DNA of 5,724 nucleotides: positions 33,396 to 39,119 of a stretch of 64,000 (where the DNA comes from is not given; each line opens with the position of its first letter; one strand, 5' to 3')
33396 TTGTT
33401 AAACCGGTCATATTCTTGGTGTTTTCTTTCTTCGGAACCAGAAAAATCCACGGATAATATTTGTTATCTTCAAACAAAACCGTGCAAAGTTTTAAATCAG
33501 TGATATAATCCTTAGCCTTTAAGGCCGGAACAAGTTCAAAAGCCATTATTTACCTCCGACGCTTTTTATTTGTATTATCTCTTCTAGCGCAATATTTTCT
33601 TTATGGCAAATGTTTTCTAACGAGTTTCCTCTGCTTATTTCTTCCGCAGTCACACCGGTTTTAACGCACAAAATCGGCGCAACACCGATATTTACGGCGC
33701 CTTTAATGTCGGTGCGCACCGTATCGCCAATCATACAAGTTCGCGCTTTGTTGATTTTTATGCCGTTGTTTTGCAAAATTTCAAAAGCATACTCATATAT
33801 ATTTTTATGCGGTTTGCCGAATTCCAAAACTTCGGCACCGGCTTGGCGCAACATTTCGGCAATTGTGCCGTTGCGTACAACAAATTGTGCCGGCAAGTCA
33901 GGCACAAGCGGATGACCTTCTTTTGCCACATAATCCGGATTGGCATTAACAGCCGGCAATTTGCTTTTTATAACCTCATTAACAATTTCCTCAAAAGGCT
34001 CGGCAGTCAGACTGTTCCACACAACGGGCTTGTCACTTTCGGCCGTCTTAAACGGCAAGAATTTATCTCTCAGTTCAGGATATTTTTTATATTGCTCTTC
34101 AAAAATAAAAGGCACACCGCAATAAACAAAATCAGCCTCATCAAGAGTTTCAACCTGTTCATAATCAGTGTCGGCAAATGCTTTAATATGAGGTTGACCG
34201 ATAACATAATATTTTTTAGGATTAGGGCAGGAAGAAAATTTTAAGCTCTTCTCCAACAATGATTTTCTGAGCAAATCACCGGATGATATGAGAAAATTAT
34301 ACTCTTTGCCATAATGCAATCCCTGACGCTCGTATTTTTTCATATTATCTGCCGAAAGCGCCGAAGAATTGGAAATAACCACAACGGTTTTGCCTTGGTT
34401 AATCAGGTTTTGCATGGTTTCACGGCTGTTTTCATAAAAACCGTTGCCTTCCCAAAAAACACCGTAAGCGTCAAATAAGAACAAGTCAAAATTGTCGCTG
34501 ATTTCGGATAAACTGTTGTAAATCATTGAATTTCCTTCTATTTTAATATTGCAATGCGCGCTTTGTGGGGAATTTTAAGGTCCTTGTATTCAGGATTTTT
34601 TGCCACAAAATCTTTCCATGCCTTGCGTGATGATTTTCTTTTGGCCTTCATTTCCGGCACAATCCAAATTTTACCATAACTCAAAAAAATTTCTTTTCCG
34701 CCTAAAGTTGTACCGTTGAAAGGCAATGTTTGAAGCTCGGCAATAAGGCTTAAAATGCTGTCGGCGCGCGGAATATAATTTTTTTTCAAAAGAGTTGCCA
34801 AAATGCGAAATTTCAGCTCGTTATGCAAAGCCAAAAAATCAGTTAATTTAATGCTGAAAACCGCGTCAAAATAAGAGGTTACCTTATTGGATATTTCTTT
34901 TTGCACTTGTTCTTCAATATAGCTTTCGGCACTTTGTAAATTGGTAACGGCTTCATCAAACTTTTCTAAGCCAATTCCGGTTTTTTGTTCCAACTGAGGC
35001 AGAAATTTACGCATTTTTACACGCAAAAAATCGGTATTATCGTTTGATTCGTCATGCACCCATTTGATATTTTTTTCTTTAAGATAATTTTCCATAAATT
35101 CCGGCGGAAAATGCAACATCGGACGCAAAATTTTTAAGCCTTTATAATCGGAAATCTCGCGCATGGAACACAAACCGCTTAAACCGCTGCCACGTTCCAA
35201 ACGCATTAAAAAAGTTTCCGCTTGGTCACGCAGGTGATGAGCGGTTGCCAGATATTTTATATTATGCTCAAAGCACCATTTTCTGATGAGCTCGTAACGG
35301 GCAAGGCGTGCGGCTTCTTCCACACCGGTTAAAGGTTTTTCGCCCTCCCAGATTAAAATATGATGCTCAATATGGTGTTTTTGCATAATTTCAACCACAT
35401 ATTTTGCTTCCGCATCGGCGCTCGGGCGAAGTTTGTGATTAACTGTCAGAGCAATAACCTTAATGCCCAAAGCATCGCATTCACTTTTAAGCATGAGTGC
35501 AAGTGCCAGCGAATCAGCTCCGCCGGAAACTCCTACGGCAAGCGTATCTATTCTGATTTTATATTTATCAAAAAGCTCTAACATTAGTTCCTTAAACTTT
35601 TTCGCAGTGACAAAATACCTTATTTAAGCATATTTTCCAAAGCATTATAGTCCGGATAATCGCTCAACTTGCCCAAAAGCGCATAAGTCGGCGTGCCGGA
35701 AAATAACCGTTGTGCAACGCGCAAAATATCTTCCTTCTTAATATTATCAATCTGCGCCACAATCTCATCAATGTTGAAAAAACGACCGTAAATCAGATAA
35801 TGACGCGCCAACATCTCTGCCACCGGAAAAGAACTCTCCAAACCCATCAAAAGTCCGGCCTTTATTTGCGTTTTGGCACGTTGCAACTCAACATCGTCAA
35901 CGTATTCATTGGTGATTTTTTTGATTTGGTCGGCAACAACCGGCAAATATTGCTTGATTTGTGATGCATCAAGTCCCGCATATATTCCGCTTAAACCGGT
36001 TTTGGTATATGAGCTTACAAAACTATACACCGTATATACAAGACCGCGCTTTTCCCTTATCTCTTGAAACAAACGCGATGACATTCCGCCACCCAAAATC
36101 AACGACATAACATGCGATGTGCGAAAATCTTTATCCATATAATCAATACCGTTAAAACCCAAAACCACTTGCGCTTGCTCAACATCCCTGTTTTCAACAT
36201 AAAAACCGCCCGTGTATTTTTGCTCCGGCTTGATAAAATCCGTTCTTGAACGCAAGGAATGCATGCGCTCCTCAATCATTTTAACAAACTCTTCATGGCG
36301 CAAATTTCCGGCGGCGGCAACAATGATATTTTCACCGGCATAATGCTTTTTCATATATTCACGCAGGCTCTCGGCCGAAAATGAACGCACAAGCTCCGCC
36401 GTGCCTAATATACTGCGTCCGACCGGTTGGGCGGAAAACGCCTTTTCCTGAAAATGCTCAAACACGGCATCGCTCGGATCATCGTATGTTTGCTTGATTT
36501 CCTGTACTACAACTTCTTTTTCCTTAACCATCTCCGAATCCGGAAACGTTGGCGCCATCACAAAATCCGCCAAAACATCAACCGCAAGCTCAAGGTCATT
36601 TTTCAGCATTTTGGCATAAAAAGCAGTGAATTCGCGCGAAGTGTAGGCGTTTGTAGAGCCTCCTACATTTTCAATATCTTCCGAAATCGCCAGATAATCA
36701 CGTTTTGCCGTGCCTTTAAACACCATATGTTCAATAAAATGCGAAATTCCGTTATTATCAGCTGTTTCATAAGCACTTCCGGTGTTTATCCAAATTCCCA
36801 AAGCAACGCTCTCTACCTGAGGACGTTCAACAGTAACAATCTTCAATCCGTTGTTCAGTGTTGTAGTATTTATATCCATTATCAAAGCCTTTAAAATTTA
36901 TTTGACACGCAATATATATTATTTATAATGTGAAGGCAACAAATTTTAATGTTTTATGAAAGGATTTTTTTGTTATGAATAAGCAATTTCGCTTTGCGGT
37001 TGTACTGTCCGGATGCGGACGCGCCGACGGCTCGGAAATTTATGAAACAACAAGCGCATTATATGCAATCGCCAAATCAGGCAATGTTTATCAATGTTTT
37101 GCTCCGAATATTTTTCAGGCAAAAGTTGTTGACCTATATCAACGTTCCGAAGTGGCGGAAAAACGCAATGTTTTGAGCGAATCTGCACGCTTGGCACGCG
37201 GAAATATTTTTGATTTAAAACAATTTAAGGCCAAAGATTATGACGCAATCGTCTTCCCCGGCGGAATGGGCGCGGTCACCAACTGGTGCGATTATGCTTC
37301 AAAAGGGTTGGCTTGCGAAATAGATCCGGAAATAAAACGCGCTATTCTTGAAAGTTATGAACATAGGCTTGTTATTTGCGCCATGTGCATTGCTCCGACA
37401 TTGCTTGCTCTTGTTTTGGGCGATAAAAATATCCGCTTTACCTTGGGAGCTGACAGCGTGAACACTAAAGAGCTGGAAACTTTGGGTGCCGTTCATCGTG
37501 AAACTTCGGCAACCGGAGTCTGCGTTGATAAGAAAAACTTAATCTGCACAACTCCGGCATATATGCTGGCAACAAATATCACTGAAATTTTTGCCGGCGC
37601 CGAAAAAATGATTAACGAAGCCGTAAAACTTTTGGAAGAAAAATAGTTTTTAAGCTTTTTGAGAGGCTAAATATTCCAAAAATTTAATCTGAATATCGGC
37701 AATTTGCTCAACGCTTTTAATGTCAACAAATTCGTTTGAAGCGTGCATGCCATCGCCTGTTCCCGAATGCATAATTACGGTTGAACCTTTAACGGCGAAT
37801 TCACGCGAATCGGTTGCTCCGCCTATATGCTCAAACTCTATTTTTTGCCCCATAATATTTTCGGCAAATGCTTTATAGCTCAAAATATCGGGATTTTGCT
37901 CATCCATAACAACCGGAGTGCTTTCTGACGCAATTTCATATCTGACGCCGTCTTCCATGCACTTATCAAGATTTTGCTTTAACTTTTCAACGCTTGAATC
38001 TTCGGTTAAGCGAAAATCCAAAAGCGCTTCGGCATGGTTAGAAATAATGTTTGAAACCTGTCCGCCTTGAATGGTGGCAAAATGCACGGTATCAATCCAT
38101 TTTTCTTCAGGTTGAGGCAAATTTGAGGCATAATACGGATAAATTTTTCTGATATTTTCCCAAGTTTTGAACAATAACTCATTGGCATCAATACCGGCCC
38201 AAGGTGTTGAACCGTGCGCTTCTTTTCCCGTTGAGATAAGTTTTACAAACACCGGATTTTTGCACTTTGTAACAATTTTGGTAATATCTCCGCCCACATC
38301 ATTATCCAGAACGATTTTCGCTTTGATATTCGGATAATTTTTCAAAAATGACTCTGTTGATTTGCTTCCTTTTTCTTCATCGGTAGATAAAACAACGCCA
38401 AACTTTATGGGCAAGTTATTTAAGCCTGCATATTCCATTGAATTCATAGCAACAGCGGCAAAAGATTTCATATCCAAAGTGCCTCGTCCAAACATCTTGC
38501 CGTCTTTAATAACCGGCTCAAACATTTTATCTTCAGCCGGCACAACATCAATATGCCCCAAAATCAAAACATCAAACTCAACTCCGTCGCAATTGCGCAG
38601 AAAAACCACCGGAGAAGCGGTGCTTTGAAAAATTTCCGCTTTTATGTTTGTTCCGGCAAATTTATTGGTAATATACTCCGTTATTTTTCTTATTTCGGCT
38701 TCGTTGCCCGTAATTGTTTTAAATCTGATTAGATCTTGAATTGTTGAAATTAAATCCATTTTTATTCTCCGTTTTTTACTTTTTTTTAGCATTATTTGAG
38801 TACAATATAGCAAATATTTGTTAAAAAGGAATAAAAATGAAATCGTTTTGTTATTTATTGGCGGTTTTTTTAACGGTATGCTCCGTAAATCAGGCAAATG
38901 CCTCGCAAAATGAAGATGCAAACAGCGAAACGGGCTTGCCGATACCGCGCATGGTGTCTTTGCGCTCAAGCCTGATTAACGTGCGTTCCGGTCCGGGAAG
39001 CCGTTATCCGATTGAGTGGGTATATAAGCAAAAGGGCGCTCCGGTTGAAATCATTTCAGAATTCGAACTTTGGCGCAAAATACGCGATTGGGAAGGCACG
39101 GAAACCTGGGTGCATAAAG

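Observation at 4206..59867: Six secreted proteins share an unrecognised extreme-C-terminal module, ...TPAEAA...(I/L)TF(K/R)K-COOH, on different passenger domains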

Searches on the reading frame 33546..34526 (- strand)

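Call 26: search_protein_families(library=pfam, proteins=[window:33546-34526:-], max_evalue=0.00001)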
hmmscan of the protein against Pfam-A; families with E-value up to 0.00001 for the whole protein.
window:33546-34526:- (326 aa): 4 families
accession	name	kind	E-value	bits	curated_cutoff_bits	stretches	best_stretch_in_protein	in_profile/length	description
PF13242.12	Hydrolase_like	-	4.5e-13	49.3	22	1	236-296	2-56/75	HAD-hyrolase-like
PF13344.12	Hydrolase_6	-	1.8e-12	47.6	27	1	16-118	1-95/101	Haloacid dehalogenase-like hydrolase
PF00702.32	Hydrolase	-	8.1e-10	39.8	26.4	1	226-281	132-191/191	haloacid dehalogenase-like hydrolase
PF13419.12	HAD_2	-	5.2e-06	27.1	23.8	0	230-283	127-174/178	Haloacid dehalogenase-like hydrolase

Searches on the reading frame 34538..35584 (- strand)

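Call 26: search_protein_families(library=pfam, proteins=[window:34538-35584:-], max_evalue=0.00001)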
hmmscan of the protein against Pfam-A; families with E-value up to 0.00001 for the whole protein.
window:34538-35584:- (348 aa): 1 family
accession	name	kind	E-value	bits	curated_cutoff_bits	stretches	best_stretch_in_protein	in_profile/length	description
PF01171.26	ATP_bind_3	-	3.6e-54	183.7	27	1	15-193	2-181/182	PP-loop family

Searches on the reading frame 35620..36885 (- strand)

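Call 27: search_protein_families(library=pfam, proteins=[window:35620-36885:-], max_evalue=0.00001)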
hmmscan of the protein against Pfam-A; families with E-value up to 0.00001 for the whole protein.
window:35620-36885:- (421 aa): 2 families
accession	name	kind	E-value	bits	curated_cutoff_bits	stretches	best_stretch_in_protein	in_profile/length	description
PF00675.25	Peptidase_M16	-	6.6e-46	156.3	22.3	1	15-162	1-148/149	Insulinase (Peptidase family M16)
PF05193.26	Peptidase_M16_C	-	2.8e-41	141.8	23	1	168-340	1-180/181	Peptidase M16 inactive domain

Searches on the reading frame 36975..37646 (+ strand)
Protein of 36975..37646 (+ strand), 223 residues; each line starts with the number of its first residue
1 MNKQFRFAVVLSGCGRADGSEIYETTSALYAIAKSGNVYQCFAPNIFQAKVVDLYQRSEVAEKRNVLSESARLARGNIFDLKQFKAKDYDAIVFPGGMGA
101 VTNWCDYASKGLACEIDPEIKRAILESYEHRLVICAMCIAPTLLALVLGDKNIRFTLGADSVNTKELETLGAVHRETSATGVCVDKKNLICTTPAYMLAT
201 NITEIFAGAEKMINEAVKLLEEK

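Call 27: search_protein_families(library=pfam, proteins=[window:36975-37646:+], max_evalue=0.00001)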
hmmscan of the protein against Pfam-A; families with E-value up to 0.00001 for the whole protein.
window:36975-37646:+ (223 aa): 0 families

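Call 88: search_protein_families(library=pfam, proteins=[window:36975-37646:+], max_evalue=0.001)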
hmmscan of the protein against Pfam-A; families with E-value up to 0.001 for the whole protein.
window:36975-37646:+ (223 aa): 0 families

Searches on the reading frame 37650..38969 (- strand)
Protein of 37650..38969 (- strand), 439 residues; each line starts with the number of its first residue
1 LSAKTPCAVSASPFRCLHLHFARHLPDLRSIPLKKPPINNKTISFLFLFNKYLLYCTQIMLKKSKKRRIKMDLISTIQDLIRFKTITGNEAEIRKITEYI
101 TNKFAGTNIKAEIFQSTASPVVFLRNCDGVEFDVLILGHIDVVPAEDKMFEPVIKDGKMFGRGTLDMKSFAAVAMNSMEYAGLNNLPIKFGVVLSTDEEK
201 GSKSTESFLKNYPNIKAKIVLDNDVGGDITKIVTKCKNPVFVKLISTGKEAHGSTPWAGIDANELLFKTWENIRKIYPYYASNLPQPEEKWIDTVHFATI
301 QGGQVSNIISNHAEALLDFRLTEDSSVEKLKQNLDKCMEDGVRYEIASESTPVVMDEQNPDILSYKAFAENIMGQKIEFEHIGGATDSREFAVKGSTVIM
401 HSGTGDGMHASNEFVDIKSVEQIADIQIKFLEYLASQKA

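Call 27: search_protein_families(library=pfam, proteins=[window:37650-38969:-], max_evalue=0.00001)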
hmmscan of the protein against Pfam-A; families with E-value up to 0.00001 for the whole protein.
window:37650-38969:- (439 aa): 2 families
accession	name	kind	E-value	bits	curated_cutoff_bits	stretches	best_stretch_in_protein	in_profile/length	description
PF01546.33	Peptidase_M20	-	1.8e-23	84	24.6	1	136-431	2-204/206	Peptidase family M20/M25/M40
PF07687.19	M20_dimer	-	1.1e-10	41.9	21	1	241-340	8-101/107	Peptidase dimerisation domain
